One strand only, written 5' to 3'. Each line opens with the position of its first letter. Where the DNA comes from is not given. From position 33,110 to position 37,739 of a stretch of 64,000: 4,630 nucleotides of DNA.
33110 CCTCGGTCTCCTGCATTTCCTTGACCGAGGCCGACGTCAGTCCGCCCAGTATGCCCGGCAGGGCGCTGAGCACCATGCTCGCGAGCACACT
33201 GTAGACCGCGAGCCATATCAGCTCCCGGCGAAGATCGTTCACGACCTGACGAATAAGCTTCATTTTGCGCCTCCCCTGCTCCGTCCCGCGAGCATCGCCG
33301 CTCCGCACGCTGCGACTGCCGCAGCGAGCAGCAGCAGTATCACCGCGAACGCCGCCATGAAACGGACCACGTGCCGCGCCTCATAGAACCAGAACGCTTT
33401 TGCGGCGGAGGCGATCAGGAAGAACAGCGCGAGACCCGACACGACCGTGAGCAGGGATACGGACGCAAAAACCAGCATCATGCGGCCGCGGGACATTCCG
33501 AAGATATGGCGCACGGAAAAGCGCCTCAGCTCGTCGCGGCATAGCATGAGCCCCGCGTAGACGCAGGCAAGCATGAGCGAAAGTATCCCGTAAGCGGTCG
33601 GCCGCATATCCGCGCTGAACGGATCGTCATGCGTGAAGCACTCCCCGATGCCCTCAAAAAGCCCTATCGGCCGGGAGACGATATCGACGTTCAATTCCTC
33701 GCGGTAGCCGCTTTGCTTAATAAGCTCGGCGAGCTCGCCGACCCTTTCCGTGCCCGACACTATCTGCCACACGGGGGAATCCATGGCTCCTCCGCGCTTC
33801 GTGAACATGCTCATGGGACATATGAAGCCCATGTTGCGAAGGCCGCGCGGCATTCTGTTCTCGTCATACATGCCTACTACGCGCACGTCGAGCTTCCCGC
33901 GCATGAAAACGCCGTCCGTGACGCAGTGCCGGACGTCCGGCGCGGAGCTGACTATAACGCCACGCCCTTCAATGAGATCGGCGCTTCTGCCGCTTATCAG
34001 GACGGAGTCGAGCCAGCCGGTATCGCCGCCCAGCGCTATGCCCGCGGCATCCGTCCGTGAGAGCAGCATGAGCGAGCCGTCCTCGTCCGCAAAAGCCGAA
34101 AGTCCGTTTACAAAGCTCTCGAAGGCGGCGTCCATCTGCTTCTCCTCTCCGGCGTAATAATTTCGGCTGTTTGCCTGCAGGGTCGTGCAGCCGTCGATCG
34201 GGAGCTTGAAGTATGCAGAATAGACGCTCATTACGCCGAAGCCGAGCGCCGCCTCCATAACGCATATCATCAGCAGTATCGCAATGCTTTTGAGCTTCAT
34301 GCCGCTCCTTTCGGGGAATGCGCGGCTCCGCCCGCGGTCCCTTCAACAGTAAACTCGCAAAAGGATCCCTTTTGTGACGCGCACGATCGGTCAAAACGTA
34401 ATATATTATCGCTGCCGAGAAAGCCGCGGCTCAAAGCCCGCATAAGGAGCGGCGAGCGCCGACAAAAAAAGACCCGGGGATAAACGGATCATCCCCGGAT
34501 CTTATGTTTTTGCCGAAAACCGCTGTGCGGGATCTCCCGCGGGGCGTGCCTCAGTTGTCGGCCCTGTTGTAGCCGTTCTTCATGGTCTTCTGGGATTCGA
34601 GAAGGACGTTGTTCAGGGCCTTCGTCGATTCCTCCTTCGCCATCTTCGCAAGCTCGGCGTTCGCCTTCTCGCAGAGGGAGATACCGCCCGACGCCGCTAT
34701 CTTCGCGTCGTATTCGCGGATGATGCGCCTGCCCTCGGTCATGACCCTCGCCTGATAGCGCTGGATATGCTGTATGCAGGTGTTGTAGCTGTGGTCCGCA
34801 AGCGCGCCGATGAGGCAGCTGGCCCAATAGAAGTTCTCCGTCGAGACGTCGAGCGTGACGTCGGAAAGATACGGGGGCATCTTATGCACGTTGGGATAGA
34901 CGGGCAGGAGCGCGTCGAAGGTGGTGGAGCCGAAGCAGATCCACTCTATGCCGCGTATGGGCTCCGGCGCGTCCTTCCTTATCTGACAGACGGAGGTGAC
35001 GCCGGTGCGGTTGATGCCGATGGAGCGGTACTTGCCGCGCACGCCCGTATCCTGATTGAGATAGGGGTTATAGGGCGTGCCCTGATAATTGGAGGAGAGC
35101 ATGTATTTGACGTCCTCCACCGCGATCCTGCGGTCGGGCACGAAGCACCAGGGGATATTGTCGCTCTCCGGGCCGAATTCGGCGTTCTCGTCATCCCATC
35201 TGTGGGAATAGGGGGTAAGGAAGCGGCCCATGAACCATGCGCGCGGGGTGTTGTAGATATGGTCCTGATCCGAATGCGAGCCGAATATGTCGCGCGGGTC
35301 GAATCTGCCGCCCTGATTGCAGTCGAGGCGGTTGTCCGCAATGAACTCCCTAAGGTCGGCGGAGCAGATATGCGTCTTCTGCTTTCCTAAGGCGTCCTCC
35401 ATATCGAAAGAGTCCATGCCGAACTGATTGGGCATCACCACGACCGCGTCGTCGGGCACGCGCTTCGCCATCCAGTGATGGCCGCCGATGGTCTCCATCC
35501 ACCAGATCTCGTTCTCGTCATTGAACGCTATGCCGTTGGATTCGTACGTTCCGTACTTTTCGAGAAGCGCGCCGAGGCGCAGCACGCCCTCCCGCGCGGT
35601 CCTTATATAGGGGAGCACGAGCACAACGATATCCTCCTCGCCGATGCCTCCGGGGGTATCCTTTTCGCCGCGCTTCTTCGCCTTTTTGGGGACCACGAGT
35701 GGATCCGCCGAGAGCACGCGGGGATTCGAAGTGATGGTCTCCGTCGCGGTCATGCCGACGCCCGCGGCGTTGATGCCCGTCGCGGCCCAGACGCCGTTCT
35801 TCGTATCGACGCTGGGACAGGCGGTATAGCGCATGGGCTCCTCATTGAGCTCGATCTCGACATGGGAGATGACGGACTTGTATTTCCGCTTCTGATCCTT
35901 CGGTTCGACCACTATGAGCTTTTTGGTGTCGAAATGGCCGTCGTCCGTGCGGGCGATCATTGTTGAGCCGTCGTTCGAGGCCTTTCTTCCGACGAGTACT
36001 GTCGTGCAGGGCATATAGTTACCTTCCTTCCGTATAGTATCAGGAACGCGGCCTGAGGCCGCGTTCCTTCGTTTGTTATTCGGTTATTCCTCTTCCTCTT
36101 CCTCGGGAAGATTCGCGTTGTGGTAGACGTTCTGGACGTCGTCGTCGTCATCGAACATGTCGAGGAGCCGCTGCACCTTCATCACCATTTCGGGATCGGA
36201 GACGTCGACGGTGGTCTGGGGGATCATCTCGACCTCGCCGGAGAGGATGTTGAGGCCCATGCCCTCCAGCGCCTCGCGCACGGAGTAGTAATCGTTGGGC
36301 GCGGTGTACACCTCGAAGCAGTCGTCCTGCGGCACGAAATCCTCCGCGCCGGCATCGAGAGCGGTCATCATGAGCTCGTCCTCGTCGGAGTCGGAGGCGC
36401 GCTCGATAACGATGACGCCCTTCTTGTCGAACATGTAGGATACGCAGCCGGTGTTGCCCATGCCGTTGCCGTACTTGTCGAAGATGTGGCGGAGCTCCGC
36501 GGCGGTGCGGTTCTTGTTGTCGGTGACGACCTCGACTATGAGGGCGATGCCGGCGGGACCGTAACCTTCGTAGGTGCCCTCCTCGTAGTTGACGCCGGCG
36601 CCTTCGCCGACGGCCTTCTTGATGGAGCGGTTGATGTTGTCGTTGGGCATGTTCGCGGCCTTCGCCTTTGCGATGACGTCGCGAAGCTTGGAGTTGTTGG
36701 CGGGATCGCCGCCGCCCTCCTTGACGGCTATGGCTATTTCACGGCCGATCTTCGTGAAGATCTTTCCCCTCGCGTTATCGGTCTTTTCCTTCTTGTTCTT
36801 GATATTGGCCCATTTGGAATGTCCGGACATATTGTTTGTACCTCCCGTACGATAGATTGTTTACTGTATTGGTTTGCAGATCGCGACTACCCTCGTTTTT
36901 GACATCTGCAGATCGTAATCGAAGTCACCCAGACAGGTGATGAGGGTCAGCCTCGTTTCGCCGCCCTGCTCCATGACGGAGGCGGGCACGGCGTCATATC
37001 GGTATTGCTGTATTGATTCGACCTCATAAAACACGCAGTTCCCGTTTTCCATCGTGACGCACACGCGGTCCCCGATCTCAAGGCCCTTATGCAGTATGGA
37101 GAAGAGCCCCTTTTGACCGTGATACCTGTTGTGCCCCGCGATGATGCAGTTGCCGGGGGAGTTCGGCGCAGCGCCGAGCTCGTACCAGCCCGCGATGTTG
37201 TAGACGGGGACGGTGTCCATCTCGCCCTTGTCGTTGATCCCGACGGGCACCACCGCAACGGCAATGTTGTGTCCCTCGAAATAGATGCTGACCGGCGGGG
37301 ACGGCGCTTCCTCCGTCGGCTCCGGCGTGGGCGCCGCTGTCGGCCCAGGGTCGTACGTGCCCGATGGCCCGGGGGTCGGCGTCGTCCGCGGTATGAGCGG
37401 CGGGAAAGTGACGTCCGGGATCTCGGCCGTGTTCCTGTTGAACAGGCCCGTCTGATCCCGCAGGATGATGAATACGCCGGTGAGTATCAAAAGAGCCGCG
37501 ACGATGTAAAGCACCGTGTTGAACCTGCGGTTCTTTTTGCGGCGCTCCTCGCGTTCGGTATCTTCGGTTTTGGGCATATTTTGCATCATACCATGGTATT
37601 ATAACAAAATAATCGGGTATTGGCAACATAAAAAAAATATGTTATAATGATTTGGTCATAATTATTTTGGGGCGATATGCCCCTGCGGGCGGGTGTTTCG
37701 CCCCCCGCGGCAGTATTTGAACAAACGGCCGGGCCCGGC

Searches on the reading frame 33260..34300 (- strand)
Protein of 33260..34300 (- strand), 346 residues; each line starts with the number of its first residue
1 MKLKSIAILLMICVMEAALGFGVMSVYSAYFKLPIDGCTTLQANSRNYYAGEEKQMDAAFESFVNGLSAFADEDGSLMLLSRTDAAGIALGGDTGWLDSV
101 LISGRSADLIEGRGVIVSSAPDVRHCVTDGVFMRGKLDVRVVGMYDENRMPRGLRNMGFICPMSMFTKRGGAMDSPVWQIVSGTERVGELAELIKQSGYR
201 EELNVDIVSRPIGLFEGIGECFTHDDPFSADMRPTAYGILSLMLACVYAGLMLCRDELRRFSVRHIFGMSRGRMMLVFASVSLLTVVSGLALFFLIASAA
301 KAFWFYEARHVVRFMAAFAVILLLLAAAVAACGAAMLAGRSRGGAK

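Call 9: search_protein_families(library=pfam, proteins=[window:33260-34300:-], max_evalue=0.001)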
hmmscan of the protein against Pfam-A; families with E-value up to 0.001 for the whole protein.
window:33260-34300:- (346 aa): 0 families

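Call 49: search_protein_families(library=ncbifam, proteins=[window:33260-34300:-], max_evalue=0.01)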
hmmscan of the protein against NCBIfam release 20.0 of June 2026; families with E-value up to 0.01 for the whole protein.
window:33260-34300:- (346 aa): 1 family
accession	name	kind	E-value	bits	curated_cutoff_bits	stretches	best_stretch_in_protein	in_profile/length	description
NF038216.1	ABZJ_00895_fam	subfamily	0.0092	15.9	33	1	229-338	26-128/134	ABZJ_00895 family protein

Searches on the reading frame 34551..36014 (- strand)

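Call 9: search_protein_families(library=pfam, proteins=[window:34551-36014:-], max_evalue=0.001)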
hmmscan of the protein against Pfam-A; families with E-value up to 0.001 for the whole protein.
window:34551-36014:- (487 aa): 1 family
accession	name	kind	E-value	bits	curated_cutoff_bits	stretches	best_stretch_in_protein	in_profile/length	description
PF03577.20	Peptidase_C69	-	4.4e-156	520.4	23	1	3-421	2-400/402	Peptidase family C69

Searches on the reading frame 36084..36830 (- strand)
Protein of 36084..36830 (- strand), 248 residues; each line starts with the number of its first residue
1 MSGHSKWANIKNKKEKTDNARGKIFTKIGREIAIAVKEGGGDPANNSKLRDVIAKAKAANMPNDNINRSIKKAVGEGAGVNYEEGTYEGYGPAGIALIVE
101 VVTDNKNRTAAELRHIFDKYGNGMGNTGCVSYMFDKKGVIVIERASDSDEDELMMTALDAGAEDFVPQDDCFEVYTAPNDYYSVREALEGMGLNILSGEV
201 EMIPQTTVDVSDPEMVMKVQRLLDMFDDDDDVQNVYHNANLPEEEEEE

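Call 9: search_protein_families(library=pfam, proteins=[window:36084-36830:-], max_evalue=0.001)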
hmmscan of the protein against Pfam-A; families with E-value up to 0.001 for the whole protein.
window:36084-36830:- (248 aa): 2 families
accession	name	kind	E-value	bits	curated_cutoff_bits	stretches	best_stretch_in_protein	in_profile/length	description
PF01709.26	Transcrip_reg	-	6.6e-62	208.4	27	1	82-239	1-160/160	TACO1/YebC second and third domain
PF20772.2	TACO1_YebC_N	-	2.5e-31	108.4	36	1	5-76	1-73/73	TACO1/YebC protein N-terminal domain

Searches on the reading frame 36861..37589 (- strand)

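Call 9: search_protein_families(library=pfam, proteins=[window:36861-37589:-], max_evalue=0.001)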
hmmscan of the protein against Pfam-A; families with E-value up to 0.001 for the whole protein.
window:36861-37589:- (242 aa): 1 family
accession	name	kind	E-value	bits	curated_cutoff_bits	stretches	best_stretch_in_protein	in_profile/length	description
PF04203.18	Sortase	-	4.3e-17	62.5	26.6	1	126-240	23-124/125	Sortase domain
